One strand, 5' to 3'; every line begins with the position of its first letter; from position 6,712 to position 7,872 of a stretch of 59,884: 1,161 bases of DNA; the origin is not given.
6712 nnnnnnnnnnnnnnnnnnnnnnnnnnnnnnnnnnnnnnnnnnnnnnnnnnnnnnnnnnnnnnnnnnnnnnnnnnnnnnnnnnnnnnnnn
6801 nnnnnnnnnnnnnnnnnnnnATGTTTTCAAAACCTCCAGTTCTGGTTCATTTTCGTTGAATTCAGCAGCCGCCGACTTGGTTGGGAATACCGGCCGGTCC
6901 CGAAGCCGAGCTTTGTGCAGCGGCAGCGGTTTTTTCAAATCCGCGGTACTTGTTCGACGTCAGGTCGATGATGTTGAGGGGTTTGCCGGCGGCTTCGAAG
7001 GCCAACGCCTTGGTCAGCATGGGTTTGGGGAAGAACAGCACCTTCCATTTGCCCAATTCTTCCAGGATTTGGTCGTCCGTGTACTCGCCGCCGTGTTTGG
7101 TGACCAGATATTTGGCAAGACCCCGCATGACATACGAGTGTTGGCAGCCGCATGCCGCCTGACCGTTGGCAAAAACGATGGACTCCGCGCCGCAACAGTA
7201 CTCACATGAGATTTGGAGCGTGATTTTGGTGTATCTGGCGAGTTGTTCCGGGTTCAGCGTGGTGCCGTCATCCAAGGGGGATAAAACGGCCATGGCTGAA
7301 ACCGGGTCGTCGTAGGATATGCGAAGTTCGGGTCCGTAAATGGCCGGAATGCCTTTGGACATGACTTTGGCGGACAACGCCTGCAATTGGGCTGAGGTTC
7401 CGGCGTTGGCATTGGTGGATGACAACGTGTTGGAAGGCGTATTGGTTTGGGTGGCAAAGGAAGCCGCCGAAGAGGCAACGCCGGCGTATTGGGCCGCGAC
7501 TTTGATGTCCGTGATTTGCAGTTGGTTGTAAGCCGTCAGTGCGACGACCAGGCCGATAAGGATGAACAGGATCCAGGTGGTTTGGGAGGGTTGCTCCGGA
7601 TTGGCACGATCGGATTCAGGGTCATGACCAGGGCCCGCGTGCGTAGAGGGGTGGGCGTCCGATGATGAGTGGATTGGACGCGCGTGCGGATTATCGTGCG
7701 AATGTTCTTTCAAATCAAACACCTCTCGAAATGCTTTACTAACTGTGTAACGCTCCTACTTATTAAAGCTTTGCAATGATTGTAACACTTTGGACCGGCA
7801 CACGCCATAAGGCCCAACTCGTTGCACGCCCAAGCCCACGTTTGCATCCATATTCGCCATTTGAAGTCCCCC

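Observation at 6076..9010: Run of membrane-anchored proteins sharing an N-terminal anchor motif and an identical C-terminal PNQVGGC-stop tail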

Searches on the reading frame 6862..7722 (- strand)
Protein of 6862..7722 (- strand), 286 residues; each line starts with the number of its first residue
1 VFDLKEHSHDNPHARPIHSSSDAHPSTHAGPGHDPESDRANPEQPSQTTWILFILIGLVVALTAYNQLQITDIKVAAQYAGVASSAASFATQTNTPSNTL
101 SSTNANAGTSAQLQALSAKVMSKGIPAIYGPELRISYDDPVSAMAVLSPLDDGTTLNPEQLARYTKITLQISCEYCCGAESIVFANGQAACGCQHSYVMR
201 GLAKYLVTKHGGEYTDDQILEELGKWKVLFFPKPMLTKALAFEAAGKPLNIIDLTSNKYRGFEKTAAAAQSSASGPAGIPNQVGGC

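Call 3: search_protein_families(library=pfam, proteins=[window:6862-7722:-], max_evalue=0.1)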
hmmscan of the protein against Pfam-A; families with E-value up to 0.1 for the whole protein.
window:6862-7722:- (286 aa): 0 families

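Call 7: search_protein_families(library=ncbifam, proteins=[window:6862-7722:-], max_evalue=1)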
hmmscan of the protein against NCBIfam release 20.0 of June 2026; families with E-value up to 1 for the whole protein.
window:6862-7722:- (286 aa): 0 families

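Call 8: find_homologous_proteins(query=window:6862-7722:-, max_evalue=0.01)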
Query window:6862-7722:- (286 aa): 1456 proteins with E <= 0.01 among 4671 candidates; the best 120 are listed.
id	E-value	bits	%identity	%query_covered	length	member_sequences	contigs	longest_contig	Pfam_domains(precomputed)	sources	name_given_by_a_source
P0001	3.9e-186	635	100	99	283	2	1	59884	-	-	-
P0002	1.3e-97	345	60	99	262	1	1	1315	-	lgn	-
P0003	3.3e-97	343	61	89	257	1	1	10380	-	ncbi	-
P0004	4.1e-96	340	60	98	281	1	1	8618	-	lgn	-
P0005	8.8e-96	339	59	99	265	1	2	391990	-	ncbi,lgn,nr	ncbi:hypothetical protein HYV43_00655 [Candidatus Micrarchaeota archaeon]|nr:hypothetical protein [C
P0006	3.7e-92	327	56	99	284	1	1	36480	-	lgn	-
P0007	4.1e-92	327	58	92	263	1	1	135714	-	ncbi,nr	ncbi:hypothetical protein HY572_06165 [Candidatus Micrarchaeota archaeon]|nr:hypothetical protein [C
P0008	2.9e-91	324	60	82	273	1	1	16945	-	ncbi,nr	ncbi:hypothetical protein HZC09_00595 [Candidatus Micrarchaeota archaeon]|nr:hypothetical protein [C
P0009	2.9e-90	321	56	98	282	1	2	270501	-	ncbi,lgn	-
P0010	6.9e-84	300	53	87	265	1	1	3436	-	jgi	jgi:hypothetical protein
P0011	8.5e-81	290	59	79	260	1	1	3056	-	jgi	-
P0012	2.4e-74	268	51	90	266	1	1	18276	-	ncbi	-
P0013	8.5e-72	260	50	89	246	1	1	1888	-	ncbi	-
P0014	1.5e-70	256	53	83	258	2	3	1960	-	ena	-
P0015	4.0e-69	251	48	90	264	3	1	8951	-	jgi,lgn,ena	-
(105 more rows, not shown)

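Call 14: find_related_loci(query=A1, collection=genome_contigs, flank=10000)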
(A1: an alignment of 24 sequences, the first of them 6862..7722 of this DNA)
Query A1 (286 aa) in genome_contigs; peptide patterns used: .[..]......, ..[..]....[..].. (x = any residue, [..] = any of these).
493 stretches matched a pattern; 455 encode a relative of the query (tblastn E <= 1e-3); the best 80 are kept; 80 distinct loci.
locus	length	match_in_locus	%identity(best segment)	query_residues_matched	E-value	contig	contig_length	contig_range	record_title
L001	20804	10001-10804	59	1-286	2e-99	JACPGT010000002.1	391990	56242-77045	MAG: Candidatus Micrarchaeota archaeon isolate NC_groundwater_395_Ag_B-0.1um_58_13 GD18-4_B1_scaffold_101470, whole geno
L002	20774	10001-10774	58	25-286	3e-94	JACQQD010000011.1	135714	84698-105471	MAG: Candidatus Micrarchaeota archaeon isolate NC_groundwater_1324_Ag_S-0.2um_56_85 S_p2_S4_coassembly_k141_3237060, who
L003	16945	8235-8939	60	53-286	4e-91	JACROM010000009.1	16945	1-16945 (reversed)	MAG: Candidatus Micrarchaeota archaeon isolate NC_groundwater_1961_Pr3_S-0.2um_52_3 scaffold_148345, whole genome shotgu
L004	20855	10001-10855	45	15-286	1e-76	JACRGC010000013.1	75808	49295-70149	MAG: Candidatus Micrarchaeota archaeon isolate NC_groundwater_1741_Pr3_B-0.1um_42_19 SR-2_scaffold_141_3083760, whole ge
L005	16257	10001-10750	49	30-286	9e-75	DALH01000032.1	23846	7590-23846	MAG TPA_asm: Candidatus Micrarchaeota archaeon UBA95 UBA95_contig_694, whole genome shotgun sequence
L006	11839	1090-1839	49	30-286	9e-75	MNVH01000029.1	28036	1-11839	MAG: Candidatus Micrarchaeota archaeon CG1_02_55_22 cg1_0.2_scaffold_1178_c, whole genome shotgun sequence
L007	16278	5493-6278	48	51-286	3e-74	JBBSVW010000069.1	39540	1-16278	MAG: Candidatus Micrarchaeota archaeon isolate H43-bin164_1 H43_bin164_1_000000000069, whole genome shotgun sequence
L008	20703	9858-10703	44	34-286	5e-70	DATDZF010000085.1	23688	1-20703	MAG TPA_asm: Candidatus Norongarragalinales archaeon isolate SMAG_U8185 k141_1878639, whole genome shotgun sequence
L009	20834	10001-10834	44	30-286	4e-69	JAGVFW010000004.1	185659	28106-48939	MAG: archaeon isolate DeMMO2_14 c_000000074555, whole genome shotgun sequence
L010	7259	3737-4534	44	33-286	3e-62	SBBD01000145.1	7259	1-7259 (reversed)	MAG: archaeon isolate Bin_28_2_1 Hy_contig16777, whole genome shotgun sequence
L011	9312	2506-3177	49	51-264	2e-61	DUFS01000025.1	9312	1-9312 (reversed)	MAG TPA_asm: Candidatus Micrarchaeota archaeon isolate UBA10161 contig_155583, whole genome shotgun sequence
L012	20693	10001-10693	45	33-286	5e-61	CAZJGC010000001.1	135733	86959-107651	MAG TPA_asm: uncultured archaeon isolate SRP216583_co2_141 genome assembly, contig: NODE_23_length_135733_cov_74.015117,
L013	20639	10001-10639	44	52-286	3e-60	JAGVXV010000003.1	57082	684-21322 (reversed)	Candidatus Woesearchaeota archaeon isolate RIFCSPLOWO2_12_FULL_38_19 rifcsplowo2_12_scaffold_1372, whole genome shotgun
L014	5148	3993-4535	55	105-286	9e-60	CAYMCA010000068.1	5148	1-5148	MAG TPA_asm: Candidatus Woesearchaeota archaeon isolate binchicken_co38_1125 genome assembly, contig: NODE_33852_length_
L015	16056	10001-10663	47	54-286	4e-59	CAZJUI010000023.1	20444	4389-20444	MAG TPA_asm: Candidatus Woesearchaeota archaeon isolate binchicken_co38_527 genome assembly, contig: NODE_5486_length_20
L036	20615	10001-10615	45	47-263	9e-56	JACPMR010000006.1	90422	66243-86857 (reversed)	MAG: Candidatus Woesearchaeota archaeon isolate NC_groundwater_554_Ag_S-0.1um_37_18 S35_SO-1_scaffold_14189, whole genom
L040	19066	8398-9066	42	36-263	7e-56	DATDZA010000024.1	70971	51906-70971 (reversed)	MAG TPA_asm: Candidatus Nanoarchaeia archaeon isolate SMAG_U8179 k141_1013031, whole genome shotgun sequence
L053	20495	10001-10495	52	120-286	1e-54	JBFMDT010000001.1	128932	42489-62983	MAG: Nanoarchaeota archaeon isolate MAG226 MAG226_1, whole genome shotgun sequence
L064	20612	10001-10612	45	49-263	1e-53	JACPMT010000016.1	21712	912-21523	MAG: Candidatus Woesearchaeota archaeon isolate NC_groundwater_556_Ag_S-0.1um_39_10 S35_SO-1_scaffold_9687, whole genome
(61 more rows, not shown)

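Call 24: search_solved_structures(query=A2, max_evalue=10)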
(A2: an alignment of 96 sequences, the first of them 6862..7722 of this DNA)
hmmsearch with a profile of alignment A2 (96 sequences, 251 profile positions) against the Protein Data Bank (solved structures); distinct sequences matched with E-value up to 10: 3.
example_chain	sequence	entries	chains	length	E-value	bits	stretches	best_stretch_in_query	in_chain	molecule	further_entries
4r4x_A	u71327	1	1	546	1.3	11.6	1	63-134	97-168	PNGF-II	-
4r4z_A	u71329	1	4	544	1.4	11.6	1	63-134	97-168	PNGF-II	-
9e5c_4w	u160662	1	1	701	1.7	11.3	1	113-166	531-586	IQ and ubiquitin-like domain-containing protein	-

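Call 26: find_encoding_contigs(protein=P0005, flank=10000, max_places=2)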
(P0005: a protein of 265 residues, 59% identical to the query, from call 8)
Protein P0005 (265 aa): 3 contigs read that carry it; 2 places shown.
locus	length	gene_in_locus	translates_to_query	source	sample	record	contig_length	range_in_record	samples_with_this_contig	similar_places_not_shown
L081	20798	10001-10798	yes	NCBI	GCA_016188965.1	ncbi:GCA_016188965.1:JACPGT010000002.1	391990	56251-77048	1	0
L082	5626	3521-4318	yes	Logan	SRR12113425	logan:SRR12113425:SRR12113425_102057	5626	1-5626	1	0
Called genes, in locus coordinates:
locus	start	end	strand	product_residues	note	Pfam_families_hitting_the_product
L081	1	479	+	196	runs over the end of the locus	PF04893:Yip1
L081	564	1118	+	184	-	PF08984:DUF1858, PF01521:Fe-S_biosyn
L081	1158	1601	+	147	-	PF00578:AhpC-TSA, PF08534:Redoxin, PF13911:AhpC-TSA_2 (weak)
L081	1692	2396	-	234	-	PF00230:MIP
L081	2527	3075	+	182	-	PF01227:GTP_cyclohydroI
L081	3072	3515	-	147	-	PF13527:Acetyltransf_9 (faint), PF13673:Acetyltransf_10, PF00583:Acetyltransf_1, PF13508:Acetyltransf_7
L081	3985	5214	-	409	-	PF00890:FAD_binding_2 (faint), PF01134:GIDA (weak), PF01266:DAO (faint), PF01494:FAD_binding_3, PF04820:Trp_halogenase (faint), PF07992:Pyr_redox_2 (weak), PF12831:FAD_oxidored (faint), PF22578:GGR_cat (weak), +1 more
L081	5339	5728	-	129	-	PF03625:DUF302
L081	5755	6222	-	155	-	PF13473:Cupredoxin_1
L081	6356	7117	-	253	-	-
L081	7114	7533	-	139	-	PF03551:PadR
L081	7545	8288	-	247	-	PF05569:Peptidase_M56 (weak), PF01435:Peptidase_M48 (weak)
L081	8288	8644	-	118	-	PF03965:Penicillinase_R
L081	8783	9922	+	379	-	PF13192:Thioredoxin_3 (faint)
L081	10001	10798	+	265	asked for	-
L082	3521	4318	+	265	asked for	-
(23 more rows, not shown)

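Call 31: predict_structure(alignment_id=A2)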
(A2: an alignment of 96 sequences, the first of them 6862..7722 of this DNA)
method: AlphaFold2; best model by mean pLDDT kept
length: 286 residues; sequences in the alignment: 96
mean_pLDDT: 82.2   pTM: 0.66
mean pLDDT of the five models: 82.2, 82.2, 81.9, 81.9, 81.1
residues with pLDDT >= 90: 164; 70-90: 38; 50-70: 69; < 50: 15
segments of 3 or more residues with pLDDT < 50: 29-33, 35-38
pLDDT, mean of each block of 10 residues (from residue 1): 62 56 50 49 80 97 94 81 57 52 61 92 97 98 97 97 98 88 97 95 99 98 97 93 94 95 68 62 75
secondary structure, 60 per line:
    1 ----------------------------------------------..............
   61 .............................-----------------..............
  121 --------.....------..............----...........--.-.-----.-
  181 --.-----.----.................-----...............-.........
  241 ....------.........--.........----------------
elements in order: H47-89 H107-120 H129-133 H140-153 H158-168 H194-210 H216-230 H232-244 H251-255 H262-270

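Call 33: fold_search(model_id=the predicted structure, library=pdb)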
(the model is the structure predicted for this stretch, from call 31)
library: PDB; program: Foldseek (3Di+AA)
matches with E <= 10: 37; with E <= 0.001: 0
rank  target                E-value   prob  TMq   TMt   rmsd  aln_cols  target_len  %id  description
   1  1y10_D                7.9e-01  0.08  0.15  0.13  15.8       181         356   13  Mycobacterial adenylyl cyclase Rv1264, holoenzyme, inhibited state (released 2005-05-24)
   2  1y10_B                1.4e+00  0.07  0.17  0.14  15.8       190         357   14  Mycobacterial adenylyl cyclase Rv1264, holoenzyme, inhibited state (released 2005-05-24)
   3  1y10_A                1.4e+00  0.07  0.16  0.14  15.6       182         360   14  Mycobacterial adenylyl cyclase Rv1264, holoenzyme, inhibited state (released 2005-05-24)
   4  2ev2_B                2.0e+00  0.07  0.17  0.24  16.1       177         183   14  Structure of Rv1264N, the regulatory domain of the mycobacterial adenylyl cylcase Rv1264, at pH 8.5 (released 2006-11-07)
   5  2ev1_A                2.5e+00  0.06  0.16  0.23  16.1       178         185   13  Structure of Rv1264N, the regulatory domain of the mycobacterial adenylyl cylcase Rv1264, at pH 6.0 (released 2006-11-07)
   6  8to0_BJ               2.8e+00  0.03  0.13  0.09  39.1       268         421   10  48-nm repeating structure of doublets from mouse sperm flagella (released 2023-11-01)
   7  9dgk_A                3.1e+00  0.02  0.11  0.10  12.2       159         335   12  The Retinoblastoma Protein with Mutation M704V (released 2025-02-19)
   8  1y10_C                4.0e+00  0.04  0.17  0.14  15.5       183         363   12  Mycobacterial adenylyl cyclase Rv1264, holoenzyme, inhibited state (released 2005-05-24)
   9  6fh1_A                4.0e+00  0.03  0.11  0.09  13.4       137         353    7  Protein arginine kinase McsB in the apo state (released 2019-02-06)
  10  7udi_B                4.3e+00  0.02  0.12  0.14  18.5       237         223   12  Full-length dimer of DNA-Damage Response Protein C from Deinococcus radiodurans (released 2023-02-22)
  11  3gak_B                4.5e+00  0.03  0.09  0.09  13.4        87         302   20  Structure of Giardia fructose-1,6-biphosphate aldolase (released 2009-03-31)
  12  7ku6_A                4.8e+00  0.03  0.13  0.13  10.0        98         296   13  Dihydrodipicolinate synthase (DHDPS) from C.jejuni, H56N mutant with pyruvate bound in the active site (released 2021-12-01)
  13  2ev1_B                5.0e+00  0.03  0.16  0.23  15.7       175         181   16  Structure of Rv1264N, the regulatory domain of the mycobacterial adenylyl cylcase Rv1264, at pH 6.0 (released 2006-11-07)
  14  8rd8_GS               5.0e+00  0.01  0.12  0.16  14.9       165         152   10  Cryo-EM structure of P. urativorans 70S ribosome in complex with hibernation factors Balon and RaiA (structure 1). (released 2024-02-21)
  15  6fh1_B                5.3e+00  0.02  0.11  0.10  13.3       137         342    7  Protein arginine kinase McsB in the apo state (released 2019-02-06)
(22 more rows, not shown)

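Call 50: search_protein_representatives(alignment_id=A2)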
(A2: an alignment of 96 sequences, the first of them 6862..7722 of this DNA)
Query: 96 sequences, 251 profile positions. Proteins with E-value up to 0.001 (for the whole library): 329; up to 1e-10: 264; up to 1e-30: 152. The best 150 are listed.
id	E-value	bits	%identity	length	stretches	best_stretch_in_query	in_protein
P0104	4.3e-101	354.0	-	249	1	11-251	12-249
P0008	6.9e-93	327.1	-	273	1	5-251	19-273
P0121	2.4e-92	325.4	-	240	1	10-251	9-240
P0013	1.7e-87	309.4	-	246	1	6-251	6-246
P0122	4.7e-87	308.0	-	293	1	23-251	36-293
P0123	3.7e-85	301.8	-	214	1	18-237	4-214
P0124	4.6e-84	298.2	-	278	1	16-251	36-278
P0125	7.9e-84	297.4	-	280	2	158-251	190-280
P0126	8.7e-83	294.0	-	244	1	13-251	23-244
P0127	9.6e-82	290.6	-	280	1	67-251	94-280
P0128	5.4e-80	284.9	-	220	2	75-251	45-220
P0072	4.7e-79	281.8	-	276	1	5-251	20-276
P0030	1.0e-78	280.7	-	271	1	9-251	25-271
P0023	2.0e-77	276.5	-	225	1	38-251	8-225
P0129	5.6e-75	268.5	-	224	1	75-251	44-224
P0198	3.7e-49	183.9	-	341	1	42-220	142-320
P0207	6.3e-47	176.5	-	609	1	71-212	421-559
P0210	2.3e-46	174.7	-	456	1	81-223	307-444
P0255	3.3e-33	131.6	-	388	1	61-251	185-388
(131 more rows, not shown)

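Call 64: search_protein_families(library=pfam, proteins=[P0255, P0198, P0207, P0210], max_evalue=1)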
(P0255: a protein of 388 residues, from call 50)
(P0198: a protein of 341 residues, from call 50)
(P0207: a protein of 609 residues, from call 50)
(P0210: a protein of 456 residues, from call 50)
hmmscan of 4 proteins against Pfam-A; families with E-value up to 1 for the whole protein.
P0255 (388 aa): 0 families

P0198 (341 aa): 6 families
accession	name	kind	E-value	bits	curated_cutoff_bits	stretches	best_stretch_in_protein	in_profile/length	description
PF15420.11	Abhydrolase_9_N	-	0.042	14.3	27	1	15-128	11-123/208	Alpha/beta-hydrolase family N-terminus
PF07431.17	DUF1512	-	0.091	12.9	25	1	111-182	4-74/177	Protein of unknown function (DUF1512) N-terminal domain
PF10883.13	DUF2681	-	0.22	12.3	28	1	103-141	3-30/90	Protein of unknown function (DUF2681)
PF14316.11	DUF4381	-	0.24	12.1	27.2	0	103-163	21-75/145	Domain of unknown function (DUF4381)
PF13567.11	DUF4131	-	0.68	10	31.6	1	56-153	5-84/165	Domain of unknown function (DUF4131)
PF00335.26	Tetraspanin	-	0.96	9.5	32.1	0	8-93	44-104/225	Tetraspanin family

P0207 (609 aa): 6 families
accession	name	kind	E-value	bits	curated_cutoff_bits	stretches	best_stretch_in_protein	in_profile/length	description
PF16743.10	PliI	-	0.0009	19.4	27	1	124-160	56-92/123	Periplasmic lysozyme inhibitor of I-type lysozyme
PF13517.12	FG-GAP_3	-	0.011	16.8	26.9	1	78-144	1-60/61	FG-GAP-like repeat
PF04695.18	Pex14_N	-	0.046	13.8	23.2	1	258-283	6-31/46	Pex14 N-terminal domain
PF18540.6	DUF5626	-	0.1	13.4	26.7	0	444-506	45-107/120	Domain of unknown function (DUF5626)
PF17190.9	RecG_N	-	0.22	12.7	23.1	0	47-88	15-56/89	RecG N-terminal helical domain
PF18933.6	PsbP_2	-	0.32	11.4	27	1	276-329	26-84/184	PsbP-like protein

P0210 (456 aa): 4 families
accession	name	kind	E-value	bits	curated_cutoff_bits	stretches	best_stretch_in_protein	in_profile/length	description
PF00254.34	FKBP_C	-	3.6e-12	46.9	21.1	1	58-126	5-78/94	FKBP-type peptidyl-prolyl cis-trans isomerase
PF12985.13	DUF3869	-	0.0031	18.1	24.5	1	224-275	18-73/85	Domain of unknown function (DUF3869)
PF02699.20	YajC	-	0.007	16.7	28.2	1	212-255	31-71/78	Preprotein translocase subunit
PF22199.2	FKBP26_IF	-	0.13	12.6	27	1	224-248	22-46/46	FKBP26, IF domain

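Call 78: search_protein_families(library=pfam, proteins=[L053:50-580:+, L053:582-1286:+, L053:1279-2034:+, L053:12349-13080:+, L036:5168-5989:+, L040:2684-4987:-, L040:366-2543:-, L064:978-3275:+], max_evalue=0.0001)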
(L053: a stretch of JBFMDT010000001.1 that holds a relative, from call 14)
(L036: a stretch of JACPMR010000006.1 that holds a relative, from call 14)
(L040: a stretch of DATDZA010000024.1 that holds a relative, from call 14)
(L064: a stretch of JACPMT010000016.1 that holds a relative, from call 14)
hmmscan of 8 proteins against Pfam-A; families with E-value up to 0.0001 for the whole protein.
L053:50-580:+ (176 aa): 3 families
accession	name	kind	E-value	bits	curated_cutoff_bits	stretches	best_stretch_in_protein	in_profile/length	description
PF15985.11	KH_6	-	1.5e-09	38.4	27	1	94-141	1-46/47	KH domain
PF21266.3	RRP4_S1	-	2.3e-09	37.8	27.3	1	6-68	1-69/73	RRP4, S1 domain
PF00013.35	KH_1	-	1.3e-08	34.9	21.5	1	99-152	6-65/66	KH domain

L053:582-1286:+ (234 aa): 2 families
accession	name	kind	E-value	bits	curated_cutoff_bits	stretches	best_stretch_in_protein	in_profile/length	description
PF01138.27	RNase_PH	-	1.1e-29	103.9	25.5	1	14-144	1-130/130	3' exoribonuclease family, domain 1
PF03725.20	RNase_PH_C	-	4.8e-13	49.3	20.8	1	147-213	1-67/67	3' exoribonuclease family, domain 2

L053:1279-2034:+ (251 aa): 2 families
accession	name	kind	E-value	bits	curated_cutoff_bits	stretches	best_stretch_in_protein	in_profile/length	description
PF01138.27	RNase_PH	-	7.9e-34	117.3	25.5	1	22-158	1-130/130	3' exoribonuclease family, domain 1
PF03725.20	RNase_PH_C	-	2.3e-13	50.3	20.8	1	180-242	3-66/67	3' exoribonuclease family, domain 2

L053:12349-13080:+ (243 aa): 1 family
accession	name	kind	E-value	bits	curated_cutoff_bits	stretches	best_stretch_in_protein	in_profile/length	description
PF01790.23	LGT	-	3.4e-52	177.6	24.9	1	9-234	3-235/240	Prolipoprotein diacylglyceryl transferase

L036:5168-5989:+ (273 aa): 1 family
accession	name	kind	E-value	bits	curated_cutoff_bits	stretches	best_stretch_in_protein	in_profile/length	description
PF01790.23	LGT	-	4e-77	259.2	24.9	1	15-263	1-239/240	Prolipoprotein diacylglyceryl transferase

L040:2684-4987:- (767 aa): 1 family
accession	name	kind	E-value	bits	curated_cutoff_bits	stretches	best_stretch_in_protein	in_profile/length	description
PF00437.27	T2SSE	-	3.8e-14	52.6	24.9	1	404-609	85-274/370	Type II/IV secretion system protein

L040:366-2543:- (725 aa): 0 families

L064:978-3275:+ (765 aa): 0 families
